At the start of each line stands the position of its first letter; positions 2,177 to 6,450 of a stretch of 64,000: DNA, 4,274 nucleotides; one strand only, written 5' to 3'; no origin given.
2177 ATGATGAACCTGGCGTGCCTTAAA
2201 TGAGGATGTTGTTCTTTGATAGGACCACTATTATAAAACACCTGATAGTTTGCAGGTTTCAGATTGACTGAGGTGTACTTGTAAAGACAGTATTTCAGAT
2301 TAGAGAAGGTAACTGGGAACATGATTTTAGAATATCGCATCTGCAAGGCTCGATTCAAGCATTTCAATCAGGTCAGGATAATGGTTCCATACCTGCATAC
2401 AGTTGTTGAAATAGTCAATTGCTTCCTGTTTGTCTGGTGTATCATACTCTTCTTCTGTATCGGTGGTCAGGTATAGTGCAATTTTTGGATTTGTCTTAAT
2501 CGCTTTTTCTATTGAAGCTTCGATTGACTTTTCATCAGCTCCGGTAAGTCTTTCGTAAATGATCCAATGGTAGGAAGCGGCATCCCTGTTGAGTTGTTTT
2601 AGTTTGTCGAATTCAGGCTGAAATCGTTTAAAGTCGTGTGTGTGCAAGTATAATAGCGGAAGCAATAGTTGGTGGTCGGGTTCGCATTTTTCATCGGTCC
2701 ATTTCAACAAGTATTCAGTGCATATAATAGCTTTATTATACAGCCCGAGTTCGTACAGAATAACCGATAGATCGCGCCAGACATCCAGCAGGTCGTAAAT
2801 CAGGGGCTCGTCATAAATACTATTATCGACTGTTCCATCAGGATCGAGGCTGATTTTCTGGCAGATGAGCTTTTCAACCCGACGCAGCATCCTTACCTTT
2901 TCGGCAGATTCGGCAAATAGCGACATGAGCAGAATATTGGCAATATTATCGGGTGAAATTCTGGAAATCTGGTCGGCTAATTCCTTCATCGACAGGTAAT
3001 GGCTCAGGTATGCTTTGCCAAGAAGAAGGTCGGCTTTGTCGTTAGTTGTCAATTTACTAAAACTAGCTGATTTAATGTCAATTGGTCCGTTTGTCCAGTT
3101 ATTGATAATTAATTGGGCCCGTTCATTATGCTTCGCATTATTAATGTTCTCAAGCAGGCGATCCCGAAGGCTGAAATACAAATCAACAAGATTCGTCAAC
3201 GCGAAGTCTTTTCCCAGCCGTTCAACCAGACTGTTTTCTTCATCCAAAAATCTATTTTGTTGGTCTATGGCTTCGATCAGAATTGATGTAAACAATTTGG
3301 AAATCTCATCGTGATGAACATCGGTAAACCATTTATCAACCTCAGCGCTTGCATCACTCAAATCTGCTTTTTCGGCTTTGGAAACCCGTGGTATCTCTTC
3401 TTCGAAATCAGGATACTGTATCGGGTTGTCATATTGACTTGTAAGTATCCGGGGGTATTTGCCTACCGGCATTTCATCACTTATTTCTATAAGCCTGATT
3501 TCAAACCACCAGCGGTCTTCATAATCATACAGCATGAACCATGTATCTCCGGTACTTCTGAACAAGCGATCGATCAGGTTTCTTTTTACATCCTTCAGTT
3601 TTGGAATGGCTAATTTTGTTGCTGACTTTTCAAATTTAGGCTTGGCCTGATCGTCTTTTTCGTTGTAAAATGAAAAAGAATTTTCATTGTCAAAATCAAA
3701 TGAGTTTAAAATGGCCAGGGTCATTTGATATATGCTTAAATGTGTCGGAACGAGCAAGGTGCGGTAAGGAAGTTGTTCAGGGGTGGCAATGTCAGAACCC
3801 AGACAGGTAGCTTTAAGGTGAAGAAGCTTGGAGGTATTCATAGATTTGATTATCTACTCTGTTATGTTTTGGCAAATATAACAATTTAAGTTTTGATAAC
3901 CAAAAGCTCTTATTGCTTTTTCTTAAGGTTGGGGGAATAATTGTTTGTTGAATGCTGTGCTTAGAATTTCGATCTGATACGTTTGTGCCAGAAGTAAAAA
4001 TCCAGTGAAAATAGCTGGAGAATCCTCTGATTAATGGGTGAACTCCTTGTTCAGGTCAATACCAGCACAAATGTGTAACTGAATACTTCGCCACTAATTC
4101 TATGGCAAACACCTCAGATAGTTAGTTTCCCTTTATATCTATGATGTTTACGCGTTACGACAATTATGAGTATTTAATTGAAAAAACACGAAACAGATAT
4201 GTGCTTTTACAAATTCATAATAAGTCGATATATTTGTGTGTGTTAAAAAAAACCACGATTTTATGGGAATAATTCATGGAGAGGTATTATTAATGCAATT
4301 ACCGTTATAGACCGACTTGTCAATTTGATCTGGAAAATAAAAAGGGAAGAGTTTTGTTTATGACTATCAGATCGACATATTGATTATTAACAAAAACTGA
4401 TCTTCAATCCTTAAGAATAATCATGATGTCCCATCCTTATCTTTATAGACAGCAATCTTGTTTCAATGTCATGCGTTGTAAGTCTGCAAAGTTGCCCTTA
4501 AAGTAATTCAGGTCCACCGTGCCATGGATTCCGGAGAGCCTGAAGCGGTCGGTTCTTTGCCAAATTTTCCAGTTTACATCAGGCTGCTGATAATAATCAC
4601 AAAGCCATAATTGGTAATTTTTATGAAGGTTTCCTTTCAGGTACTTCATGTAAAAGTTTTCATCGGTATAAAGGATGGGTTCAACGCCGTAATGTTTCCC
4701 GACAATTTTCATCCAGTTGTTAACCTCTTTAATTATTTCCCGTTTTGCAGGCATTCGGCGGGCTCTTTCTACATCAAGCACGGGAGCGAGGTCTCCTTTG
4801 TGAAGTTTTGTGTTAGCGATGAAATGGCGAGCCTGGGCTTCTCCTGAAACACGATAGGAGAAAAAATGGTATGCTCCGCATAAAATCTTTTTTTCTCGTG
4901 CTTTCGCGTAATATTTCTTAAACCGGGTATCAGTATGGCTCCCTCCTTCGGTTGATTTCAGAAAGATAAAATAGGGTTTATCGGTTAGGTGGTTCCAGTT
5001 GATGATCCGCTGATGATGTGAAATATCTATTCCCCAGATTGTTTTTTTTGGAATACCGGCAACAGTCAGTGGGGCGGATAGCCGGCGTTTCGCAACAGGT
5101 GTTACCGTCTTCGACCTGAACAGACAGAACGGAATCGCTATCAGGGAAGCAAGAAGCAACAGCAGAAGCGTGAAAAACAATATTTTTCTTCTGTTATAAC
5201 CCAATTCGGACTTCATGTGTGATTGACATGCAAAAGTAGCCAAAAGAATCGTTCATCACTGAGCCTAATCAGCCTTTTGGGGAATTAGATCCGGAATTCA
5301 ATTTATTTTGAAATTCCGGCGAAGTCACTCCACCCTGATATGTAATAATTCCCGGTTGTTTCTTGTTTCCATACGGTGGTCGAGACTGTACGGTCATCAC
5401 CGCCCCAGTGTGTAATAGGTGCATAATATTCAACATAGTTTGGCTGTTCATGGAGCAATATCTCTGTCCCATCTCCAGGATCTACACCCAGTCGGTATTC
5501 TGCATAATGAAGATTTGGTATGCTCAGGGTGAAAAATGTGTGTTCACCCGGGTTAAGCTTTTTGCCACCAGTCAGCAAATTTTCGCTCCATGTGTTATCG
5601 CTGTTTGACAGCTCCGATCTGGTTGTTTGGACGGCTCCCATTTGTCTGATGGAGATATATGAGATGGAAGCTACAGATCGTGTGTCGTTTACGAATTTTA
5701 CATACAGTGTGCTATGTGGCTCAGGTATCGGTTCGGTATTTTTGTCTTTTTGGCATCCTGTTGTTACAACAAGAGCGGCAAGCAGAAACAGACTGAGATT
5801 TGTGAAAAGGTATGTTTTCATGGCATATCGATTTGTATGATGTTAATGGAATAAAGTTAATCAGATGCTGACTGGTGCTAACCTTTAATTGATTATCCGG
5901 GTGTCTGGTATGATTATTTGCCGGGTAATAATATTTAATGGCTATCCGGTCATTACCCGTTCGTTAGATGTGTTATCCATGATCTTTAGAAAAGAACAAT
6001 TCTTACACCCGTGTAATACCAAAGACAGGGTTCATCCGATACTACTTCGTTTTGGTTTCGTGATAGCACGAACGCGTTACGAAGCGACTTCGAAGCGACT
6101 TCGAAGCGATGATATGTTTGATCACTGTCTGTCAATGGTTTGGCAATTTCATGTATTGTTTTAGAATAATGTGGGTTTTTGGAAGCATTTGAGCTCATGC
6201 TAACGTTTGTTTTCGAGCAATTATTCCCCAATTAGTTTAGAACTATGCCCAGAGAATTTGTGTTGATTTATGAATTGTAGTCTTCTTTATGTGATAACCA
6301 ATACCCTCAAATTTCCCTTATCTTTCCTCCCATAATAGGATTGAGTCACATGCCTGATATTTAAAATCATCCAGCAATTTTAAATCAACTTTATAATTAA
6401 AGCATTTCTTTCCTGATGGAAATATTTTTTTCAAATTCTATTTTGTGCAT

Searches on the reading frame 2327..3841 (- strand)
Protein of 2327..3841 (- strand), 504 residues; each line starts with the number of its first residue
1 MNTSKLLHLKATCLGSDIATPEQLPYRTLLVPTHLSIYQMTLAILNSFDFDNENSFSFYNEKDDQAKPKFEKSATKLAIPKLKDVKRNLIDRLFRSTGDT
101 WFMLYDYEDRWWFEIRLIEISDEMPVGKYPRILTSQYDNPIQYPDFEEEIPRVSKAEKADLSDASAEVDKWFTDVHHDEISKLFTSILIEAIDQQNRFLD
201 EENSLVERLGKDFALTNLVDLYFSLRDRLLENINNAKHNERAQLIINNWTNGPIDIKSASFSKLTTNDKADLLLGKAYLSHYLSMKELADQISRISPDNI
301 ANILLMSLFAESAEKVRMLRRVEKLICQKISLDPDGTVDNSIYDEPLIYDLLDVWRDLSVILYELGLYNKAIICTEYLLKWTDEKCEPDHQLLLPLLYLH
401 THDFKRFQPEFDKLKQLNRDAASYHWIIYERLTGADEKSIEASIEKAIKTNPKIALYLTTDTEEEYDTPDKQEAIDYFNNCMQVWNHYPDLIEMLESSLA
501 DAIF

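Call 70: search_protein_families(library=pfam, proteins=[window:2327-3841:-], max_evalue=0.001)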
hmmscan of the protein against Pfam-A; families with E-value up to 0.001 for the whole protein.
window:2327-3841:- (504 aa): 1 family
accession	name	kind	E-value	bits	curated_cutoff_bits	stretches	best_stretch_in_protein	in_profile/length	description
PF07929.16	PRiA4_ORF3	-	3.3e-11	43.6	26.6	1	26-141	17-129/173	Plasmid pRiA4b ORF-3-like protein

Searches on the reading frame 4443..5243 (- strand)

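Call 70: search_protein_families(library=pfam, proteins=[window:4443-5243:-], max_evalue=0.001)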
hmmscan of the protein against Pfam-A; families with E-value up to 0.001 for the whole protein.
window:4443-5243:- (266 aa): 1 family
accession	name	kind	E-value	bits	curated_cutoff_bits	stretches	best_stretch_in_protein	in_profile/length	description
PF01183.26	Glyco_hydro_25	-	4.6e-41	141.6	27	1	72-239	1-180/180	Glycosyl hydrolases family 25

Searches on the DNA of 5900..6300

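Call 94: search_rna_families(source=window, start=5900, end=6300, threshold=evalue, max_evalue=5)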
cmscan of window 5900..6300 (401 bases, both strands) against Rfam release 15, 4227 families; matches with E-value up to 5: 1.
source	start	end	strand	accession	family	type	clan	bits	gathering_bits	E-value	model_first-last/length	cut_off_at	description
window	6137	6187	+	RF03071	Sodium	Cis-reg; riboswitch;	-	12.5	40.5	4.9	1-55/55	no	Na+ riboswitch aptamer (DUF1646)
